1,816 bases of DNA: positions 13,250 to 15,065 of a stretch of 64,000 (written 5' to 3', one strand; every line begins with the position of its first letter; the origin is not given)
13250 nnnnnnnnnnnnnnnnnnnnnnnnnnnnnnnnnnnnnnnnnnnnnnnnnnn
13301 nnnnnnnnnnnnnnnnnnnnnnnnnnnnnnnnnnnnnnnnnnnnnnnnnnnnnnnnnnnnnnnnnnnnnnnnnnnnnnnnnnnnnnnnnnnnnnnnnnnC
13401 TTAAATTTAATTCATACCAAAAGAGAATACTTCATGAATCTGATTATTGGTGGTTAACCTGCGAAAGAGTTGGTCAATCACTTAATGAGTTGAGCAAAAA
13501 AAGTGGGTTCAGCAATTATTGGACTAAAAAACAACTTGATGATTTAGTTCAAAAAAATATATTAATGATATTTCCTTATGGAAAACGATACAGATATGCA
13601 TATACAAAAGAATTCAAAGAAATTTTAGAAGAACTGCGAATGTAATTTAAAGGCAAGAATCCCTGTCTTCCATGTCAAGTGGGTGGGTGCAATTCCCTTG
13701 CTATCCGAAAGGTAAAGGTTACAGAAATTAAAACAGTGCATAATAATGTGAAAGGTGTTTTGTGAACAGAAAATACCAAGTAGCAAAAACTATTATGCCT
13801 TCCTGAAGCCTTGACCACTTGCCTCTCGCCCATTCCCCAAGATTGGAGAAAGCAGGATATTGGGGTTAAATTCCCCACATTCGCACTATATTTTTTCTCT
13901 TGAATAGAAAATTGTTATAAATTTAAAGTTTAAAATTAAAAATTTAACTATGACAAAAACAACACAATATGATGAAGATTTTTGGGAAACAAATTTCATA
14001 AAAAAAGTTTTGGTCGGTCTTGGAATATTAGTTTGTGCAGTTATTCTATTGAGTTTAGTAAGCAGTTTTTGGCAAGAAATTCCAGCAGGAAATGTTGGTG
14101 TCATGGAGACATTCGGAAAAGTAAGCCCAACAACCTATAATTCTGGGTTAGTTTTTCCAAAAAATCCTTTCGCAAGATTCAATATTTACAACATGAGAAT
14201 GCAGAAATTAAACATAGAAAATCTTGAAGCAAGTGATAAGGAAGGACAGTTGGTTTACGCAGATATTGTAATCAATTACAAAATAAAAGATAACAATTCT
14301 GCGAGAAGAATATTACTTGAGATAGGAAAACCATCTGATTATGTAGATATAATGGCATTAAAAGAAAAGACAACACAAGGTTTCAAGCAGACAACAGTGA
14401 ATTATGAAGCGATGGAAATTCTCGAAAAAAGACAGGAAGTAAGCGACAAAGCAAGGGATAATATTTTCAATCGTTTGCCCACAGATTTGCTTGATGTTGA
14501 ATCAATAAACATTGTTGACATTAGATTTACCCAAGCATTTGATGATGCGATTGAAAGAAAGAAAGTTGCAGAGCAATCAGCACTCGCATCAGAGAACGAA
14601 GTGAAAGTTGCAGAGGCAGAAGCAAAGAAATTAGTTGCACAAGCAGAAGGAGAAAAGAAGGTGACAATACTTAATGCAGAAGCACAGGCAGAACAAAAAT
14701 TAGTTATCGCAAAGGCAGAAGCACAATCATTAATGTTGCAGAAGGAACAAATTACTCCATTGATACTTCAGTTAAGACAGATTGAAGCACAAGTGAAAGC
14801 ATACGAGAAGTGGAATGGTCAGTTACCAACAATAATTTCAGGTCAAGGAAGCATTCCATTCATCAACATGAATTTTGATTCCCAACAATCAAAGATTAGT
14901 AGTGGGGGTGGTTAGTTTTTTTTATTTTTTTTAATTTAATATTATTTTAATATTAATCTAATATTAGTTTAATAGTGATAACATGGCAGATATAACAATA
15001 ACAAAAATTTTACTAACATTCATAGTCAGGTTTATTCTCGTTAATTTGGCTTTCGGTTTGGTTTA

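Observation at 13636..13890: About 250-nt GC-enriched ORF-free segment with terminal inverted repeat: candidate structured RNA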

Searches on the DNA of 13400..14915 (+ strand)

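Call 4: search_rna_families(source=window, start=13400, end=14100, threshold=evalue, max_evalue=10, show_alignments=3)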
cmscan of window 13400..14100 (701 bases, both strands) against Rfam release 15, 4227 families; matches with E-value up to 10: 6.
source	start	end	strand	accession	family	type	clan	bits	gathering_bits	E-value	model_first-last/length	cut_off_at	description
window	13853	13933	+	RF01711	Lnt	Cis-reg;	-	19.3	55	3.4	1-63/63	no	Lnt RNA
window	13747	13902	-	RF01479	rli48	Gene; sRNA;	-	17.1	100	3.7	1-149/149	no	Listeria sRNA rli48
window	13765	13853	-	RF00236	ctRNA_pGA1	Gene; antisense;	-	14.8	45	3.9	1-79/79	no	ctRNA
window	13951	14015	+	RF02792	sRNA162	Gene; antisense;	-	14.6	78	6.9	106-175/190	no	Archaeal Small RNA 162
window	13696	13843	-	RF00015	U4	Gene; snRNA; splicing;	CL00007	13.7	46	1.4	1-138/138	no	U4 spliceosomal RNA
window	13992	14100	+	RF02777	OppA_thermometer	Cis-reg; thermoregulator;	-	10.2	290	3.4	1-109/304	3'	OppA 5' UTR thermometer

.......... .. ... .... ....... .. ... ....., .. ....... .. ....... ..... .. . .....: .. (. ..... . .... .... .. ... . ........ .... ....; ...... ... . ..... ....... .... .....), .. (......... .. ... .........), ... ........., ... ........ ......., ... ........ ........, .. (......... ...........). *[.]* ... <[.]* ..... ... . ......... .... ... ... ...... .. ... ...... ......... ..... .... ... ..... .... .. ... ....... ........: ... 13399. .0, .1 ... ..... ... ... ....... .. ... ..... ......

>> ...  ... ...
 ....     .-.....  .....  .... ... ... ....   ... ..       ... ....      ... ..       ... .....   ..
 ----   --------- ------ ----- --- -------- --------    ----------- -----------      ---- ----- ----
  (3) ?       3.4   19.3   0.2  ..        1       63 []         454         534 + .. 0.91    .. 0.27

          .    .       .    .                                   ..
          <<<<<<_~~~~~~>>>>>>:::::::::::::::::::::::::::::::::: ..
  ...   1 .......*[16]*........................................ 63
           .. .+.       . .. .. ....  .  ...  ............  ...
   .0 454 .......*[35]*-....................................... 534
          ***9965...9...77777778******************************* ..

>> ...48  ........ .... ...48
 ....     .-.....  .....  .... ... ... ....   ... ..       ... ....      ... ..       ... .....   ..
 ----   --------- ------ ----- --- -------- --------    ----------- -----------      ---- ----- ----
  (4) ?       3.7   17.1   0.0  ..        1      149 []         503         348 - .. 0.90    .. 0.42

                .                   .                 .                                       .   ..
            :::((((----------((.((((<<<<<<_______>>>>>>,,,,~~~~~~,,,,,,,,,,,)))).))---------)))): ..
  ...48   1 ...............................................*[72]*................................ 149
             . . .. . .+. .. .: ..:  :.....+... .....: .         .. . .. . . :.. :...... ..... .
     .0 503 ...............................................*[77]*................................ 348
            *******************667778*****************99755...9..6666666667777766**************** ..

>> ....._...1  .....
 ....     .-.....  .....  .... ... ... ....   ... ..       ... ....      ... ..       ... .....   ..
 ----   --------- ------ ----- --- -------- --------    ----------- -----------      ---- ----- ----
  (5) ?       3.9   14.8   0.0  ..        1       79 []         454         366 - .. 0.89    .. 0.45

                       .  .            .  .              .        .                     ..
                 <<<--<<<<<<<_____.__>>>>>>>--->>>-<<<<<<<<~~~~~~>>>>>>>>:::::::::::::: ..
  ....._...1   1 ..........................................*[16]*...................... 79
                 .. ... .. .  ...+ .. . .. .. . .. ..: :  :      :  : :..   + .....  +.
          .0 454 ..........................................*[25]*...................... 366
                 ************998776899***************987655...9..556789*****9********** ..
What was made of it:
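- On Group I intron in a tRNA anticodon loop: There is no Intron_gpI match even at E <= 10 (call 4).
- Tried and rejected: The permissive scan of 13400-14100 gave only noise, such as Lnt, rli48, ctRNA and U4 at E > 1 (call 4).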

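Call 52: search_rna_families(sources=[L051, L053, L057, L136, L137, L062, L063], threshold=gathering)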
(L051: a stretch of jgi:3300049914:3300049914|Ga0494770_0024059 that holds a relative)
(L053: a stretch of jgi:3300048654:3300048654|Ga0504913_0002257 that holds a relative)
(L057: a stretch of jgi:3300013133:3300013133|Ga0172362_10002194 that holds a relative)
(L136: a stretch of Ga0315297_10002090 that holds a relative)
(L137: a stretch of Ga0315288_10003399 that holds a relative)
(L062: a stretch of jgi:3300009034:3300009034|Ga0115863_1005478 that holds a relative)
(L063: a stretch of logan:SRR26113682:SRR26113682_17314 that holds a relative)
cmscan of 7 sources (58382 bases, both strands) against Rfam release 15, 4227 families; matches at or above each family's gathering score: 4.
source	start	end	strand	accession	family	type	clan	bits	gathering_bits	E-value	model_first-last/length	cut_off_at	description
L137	10904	10978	-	RF00005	tRNA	Gene; tRNA;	CL00001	67.4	29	1.5e-12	1-71/71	no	tRNA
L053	2501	2573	+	RF00005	tRNA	Gene; tRNA;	CL00001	59.7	29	2e-10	1-71/71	no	tRNA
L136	573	685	+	RF00005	tRNA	Gene; tRNA;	CL00001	49.6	29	1.2e-07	1-71/71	no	tRNA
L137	168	280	-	RF00005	tRNA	Gene; tRNA;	CL00001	49.6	29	1.2e-07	1-71/71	no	tRNA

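Call 53: search_rna_families(source=window, start=13851, end=13900, threshold=evalue, max_evalue=10, show_alignments=3)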
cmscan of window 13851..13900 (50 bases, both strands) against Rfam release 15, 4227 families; matches with E-value up to 10: 2.
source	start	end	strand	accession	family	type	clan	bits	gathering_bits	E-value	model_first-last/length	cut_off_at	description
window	13851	13885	+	RF00005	tRNA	Gene; tRNA;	CL00001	19.6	29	0.018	37-71/71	5'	tRNA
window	13854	13877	-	RF01785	blv_FSE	Cis-reg; frameshift_element;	-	10.6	34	6.5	1-27/27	no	ribosomal frameshift site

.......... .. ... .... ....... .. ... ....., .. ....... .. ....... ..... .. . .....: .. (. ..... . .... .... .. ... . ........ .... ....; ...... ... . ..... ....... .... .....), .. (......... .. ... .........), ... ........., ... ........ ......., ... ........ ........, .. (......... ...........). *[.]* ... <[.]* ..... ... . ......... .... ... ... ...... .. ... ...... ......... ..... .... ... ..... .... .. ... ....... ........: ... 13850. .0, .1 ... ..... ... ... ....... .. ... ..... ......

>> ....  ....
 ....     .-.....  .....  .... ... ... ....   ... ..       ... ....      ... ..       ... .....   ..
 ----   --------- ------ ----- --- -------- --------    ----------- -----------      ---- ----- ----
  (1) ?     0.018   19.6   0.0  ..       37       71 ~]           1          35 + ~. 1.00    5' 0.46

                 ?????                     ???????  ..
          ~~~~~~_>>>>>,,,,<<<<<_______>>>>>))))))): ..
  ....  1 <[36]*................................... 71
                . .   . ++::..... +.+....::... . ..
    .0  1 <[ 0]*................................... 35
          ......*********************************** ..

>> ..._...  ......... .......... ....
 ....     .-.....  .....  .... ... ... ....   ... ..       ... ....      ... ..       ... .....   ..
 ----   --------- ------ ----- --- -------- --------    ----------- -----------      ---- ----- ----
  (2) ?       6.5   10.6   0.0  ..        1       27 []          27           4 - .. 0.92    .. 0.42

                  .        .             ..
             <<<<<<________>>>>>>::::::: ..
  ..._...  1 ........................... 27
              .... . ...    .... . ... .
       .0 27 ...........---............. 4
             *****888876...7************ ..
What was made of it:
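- The 3' half scores 19.6 bits with E = 0.018 over model positions 37-71, ending exactly at 13885 (call 53).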

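Call 54: search_rna_families(source=window, start=13620, end=13672, threshold=evalue, max_evalue=10, show_alignments=3)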
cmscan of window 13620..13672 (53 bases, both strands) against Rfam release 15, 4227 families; matches with E-value up to 10: 5.
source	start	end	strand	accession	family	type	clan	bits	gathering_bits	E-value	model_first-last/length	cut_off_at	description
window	13636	13672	+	RF00005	tRNA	Gene; tRNA;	CL00001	14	29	0.66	1-36/71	3'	tRNA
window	13644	13672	+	RF01519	CC0196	Gene; sRNA;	-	8.3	35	4.8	1-32/58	3'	Caulobacter sRNA CC0196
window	13620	13644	-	RF00066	U7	Gene; snRNA;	-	7.6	34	9.8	1-25/62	3'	U7 small nuclear RNA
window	13660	13672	-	RF03142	L2-Alphaproteobacteria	Cis-reg; leader;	-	6.9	37.8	6.9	54-66/66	5'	L2-Alphaproteobacteria ribosomal protein leader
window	13642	13671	-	RF01880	Xist_exon1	Gene; lncRNA;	-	5.9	50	9.7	51-85/85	no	X-chromosome inactivation gene exon 1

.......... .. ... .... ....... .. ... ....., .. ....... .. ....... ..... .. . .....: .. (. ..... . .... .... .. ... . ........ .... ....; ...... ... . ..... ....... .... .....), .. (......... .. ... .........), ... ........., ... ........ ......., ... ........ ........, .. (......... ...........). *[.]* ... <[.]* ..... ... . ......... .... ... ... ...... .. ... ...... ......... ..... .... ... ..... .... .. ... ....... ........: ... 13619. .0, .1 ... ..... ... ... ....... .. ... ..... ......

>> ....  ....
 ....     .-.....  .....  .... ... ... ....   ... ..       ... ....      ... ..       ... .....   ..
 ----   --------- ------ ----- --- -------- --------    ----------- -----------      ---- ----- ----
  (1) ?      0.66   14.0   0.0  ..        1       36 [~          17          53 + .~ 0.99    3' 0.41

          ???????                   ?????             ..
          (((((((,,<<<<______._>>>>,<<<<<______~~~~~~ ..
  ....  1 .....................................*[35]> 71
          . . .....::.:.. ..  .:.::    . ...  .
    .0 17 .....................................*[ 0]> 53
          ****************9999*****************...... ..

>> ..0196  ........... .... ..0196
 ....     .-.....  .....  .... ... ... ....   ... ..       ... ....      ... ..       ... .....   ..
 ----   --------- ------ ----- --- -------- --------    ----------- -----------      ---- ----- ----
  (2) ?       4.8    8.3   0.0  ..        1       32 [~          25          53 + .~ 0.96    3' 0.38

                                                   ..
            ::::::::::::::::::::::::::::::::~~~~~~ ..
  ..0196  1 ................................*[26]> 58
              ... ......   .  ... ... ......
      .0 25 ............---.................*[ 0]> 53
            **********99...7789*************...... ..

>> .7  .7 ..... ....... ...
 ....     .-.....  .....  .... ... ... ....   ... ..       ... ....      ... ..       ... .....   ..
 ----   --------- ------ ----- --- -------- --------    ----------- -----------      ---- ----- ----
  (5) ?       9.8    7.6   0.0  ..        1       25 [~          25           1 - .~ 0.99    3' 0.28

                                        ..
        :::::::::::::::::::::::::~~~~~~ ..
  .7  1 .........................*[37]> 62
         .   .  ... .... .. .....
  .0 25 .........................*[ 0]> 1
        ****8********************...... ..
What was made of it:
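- On tRNA (Rfam RF00005 cloverleaf): The halves score 14.0 and 19.6 bits as truncated matches, and tRNA is the top family for both (calls 53, 54).
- The 5' half scores 14.0 bits over model positions 1-36, starting exactly at 13636 (call 54). Both ends independently pick tRNA as the best Rfam family, with boundaries exact to the nucleotide (calls 53, 54).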

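Call 78: search_dna_similar(query=window:13600-13950:+, collection=phages, mode=distant, max_evalue=1)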
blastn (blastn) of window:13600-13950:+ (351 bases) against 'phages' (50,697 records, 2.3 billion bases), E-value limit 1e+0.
Records with a match: 19; places in all: 19; records where one place covers at least 80% of the query: 0.
Best place of each record, by identity: 80-90% 10; 60-80% 9.
By first word of the organism name: Shigella 8; Prevotella 6; Clostridium 4; Escherichia 1.
By host as written in the record: Shigella flexneri 7; Prevotella sp. 6; Clostridium botulinum type C strain C-Stockholm 2; Escherichia coli 1; Shigella sp. 1; - 1; Clostridium botulinum D str. 1873 1.
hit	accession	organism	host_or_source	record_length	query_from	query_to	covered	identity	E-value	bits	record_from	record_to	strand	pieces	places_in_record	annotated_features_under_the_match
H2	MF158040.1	Shigella phage Sf13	Shigella flexneri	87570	300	351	15%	78.8%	3e-1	42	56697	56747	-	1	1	hypothetical protein (x2)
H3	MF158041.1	Shigella phage Sf15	Shigella flexneri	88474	300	351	15%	78.8%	3e-1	42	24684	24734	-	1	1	hypothetical protein (x2)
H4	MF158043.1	Shigella phage Sf16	Shigella flexneri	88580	300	351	15%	78.8%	3e-1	42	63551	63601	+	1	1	hypothetical protein (x2)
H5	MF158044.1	Shigella phage Sf18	Shigella flexneri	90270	300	351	15%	78.8%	3e-1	42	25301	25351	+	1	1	putative deoxyribonucleoside reductase | hypothetical protein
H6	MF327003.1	Shigella phage Sf14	Shigella flexneri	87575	300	351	15%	78.8%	3e-1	42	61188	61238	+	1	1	hypothetical protein (x2)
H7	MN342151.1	Escherichia phage vB_EcoM_3HA14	Escherichia coli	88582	300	351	15%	78.8%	3e-1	42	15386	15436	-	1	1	hypothetical protein (x2)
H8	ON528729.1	Shigella phage ESh19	Shigella sp.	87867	300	351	15%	78.8%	3e-1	42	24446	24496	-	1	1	hypothetical protein (x2)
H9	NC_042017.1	Shigella phage Sf13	Shigella flexneri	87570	300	351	15%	78.8%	3e-1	42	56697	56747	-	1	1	hypothetical protein (x2)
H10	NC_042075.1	Shigella phage Sf14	Shigella flexneri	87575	300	351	15%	78.8%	3e-1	42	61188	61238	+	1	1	hypothetical protein (x2)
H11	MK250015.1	Prevotella phage Lak-A1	Prevotella sp.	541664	309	345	11%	83.8%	3e-1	41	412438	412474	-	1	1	record has no annotation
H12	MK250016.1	Prevotella phage Lak-A1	Prevotella sp.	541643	309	345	11%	83.8%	3e-1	41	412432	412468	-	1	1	record has no annotation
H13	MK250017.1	Prevotella phage Lak-A1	Prevotella sp.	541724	309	345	11%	83.8%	3e-1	41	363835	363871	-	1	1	record has no annotation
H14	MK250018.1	Prevotella phage Lak-A1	Prevotella sp.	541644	309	345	11%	83.8%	3e-1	41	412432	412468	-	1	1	record has no annotation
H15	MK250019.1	Prevotella phage Lak-A2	Prevotella sp.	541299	309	345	11%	83.8%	3e-1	41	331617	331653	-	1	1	record has no annotation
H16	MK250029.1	Prevotella phage Lak-C1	Prevotella sp.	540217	309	345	11%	83.8%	3e-1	41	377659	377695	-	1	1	record has no annotation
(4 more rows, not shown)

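Call 79: search_dna_similar(query=window:13600-13950:+, collection=plasmids, mode=distant, max_evalue=1)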
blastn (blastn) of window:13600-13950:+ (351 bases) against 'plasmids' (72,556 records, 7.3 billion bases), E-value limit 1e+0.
Records with a match: 15; places in all: 15; records where one place covers at least 80% of the query: 0.
Best place of each record, by identity: 95-99% 1; 90-95% 3; 80-90% 4; 60-80% 7.
By first word of the organism name: Clostridium 8; Paenibacillus 1; Spiroplasma 1; Pseudoalteromonas 1; Aeromonas 1; Ligilactobacillus 1; Calothrix 1; Campylobacter 1.
By predicted mobility (MOB-suite, as given by PLSDB): non-mobilizable 13; conjugative 2.
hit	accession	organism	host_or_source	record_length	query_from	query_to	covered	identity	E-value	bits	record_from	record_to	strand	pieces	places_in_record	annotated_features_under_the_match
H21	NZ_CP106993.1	Paenibacillus thiaminolyticus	mixed culture,sour bamboo shoots sample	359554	36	100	19%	78.8%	3e-2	46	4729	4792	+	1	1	none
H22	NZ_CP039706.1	Clostridium butyricum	Homo sapiens,isolation from The first ...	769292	289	351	18%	79.4%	3e-2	46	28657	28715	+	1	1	PTS system mannose/fructose/sorbose family transporter subunit IID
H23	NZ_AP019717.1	Clostridium butyricum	-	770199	289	351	18%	79.4%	3e-2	46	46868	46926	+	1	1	PTS system mannose/fructose/sorbose family transporter subunit IID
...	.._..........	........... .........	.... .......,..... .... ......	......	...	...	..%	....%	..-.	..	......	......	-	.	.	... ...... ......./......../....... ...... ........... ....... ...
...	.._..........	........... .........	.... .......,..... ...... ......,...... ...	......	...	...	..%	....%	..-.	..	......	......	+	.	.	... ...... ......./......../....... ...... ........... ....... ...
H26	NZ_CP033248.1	Clostridium butyricum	environment swab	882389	289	351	18%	77.8%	3e-2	46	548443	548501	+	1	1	PTS system mannose/fructose/sorbose family transporter subunit IID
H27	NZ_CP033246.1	Clostridium butyricum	Homo sapiens,stool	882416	289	351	18%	77.8%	3e-2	46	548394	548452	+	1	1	PTS system mannose/fructose/sorbose family transporter subunit IID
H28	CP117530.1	Spiroplasma endosymbiont of Drosophila atripex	Drosophila atripex,Drosophila atripex ...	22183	290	344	16%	80.0%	9e-2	45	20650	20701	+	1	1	hypothetical protein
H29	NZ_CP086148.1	Clostridium estertheticum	horse,single colony,meat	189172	304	346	12%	81.4%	3e-1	43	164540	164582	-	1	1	hypothetical protein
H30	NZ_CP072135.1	Pseudoalteromonas xiamenensis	mangrove sediment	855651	290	322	9%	87.9%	3e-1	43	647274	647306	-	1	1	none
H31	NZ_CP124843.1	Aeromonas salmonicida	pure culture,meat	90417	316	348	9%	87.9%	3e-1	43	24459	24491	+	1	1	none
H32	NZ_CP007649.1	Ligilactobacillus salivarius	swine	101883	5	34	9%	93.3%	3e-2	46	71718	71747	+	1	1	hypothetical protein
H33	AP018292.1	Calothrix sp. NIES-4105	-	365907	320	348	8%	93.1%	9e-2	45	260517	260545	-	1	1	hypothetical protein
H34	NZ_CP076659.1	Campylobacter novaezeelandiae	Cell culture,river water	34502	322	350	8%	93.1%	9e-2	45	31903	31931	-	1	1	none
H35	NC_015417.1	Clostridium botulinum BKT015925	-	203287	314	339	7%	96.2%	3e-1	44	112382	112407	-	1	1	none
